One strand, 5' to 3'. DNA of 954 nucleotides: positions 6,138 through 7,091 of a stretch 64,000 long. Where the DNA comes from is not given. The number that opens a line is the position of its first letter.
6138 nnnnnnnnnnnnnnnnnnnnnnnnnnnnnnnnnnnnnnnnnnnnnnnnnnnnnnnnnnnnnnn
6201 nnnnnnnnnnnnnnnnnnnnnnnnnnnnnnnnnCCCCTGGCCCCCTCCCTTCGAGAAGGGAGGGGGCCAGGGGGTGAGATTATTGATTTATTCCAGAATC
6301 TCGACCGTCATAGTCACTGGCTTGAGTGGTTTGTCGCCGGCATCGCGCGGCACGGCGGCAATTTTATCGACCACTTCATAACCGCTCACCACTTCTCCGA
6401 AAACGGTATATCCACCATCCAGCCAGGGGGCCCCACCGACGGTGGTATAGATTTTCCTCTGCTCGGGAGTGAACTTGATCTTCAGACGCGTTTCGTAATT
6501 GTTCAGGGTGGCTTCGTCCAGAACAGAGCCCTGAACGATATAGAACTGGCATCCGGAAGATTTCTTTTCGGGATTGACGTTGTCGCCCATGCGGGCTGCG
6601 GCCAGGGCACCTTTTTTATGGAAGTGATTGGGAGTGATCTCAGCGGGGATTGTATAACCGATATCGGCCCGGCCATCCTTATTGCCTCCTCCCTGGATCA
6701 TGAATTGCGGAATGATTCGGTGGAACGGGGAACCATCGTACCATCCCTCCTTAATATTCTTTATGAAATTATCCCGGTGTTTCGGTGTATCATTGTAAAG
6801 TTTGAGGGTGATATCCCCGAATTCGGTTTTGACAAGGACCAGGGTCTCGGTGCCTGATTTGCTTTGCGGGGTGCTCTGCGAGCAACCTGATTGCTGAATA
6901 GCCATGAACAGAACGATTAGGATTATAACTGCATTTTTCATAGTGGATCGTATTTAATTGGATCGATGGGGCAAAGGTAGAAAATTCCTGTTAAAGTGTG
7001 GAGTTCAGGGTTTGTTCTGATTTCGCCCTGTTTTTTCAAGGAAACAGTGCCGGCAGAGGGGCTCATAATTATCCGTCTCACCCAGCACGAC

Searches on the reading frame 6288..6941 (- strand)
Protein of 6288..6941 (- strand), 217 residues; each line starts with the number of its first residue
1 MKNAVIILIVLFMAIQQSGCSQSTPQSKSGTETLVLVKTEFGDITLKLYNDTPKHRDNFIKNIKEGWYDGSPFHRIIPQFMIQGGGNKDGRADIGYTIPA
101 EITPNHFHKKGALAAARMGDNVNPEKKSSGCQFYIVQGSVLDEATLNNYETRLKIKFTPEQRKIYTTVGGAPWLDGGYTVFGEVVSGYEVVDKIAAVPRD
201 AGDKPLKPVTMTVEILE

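Call 104: search_protein_families(library=pfam, proteins=[window:6288-6941:-], max_evalue=0.001)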
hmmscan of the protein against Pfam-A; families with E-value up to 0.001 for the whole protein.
window:6288-6941:- (217 aa): 1 family
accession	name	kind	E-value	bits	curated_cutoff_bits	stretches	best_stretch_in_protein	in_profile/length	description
PF00160.26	Pro_isomerase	-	2.6e-40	138.7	21.7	1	35-212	2-155/159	Cyclophilin type peptidyl-prolyl cis-trans isomerase/CLD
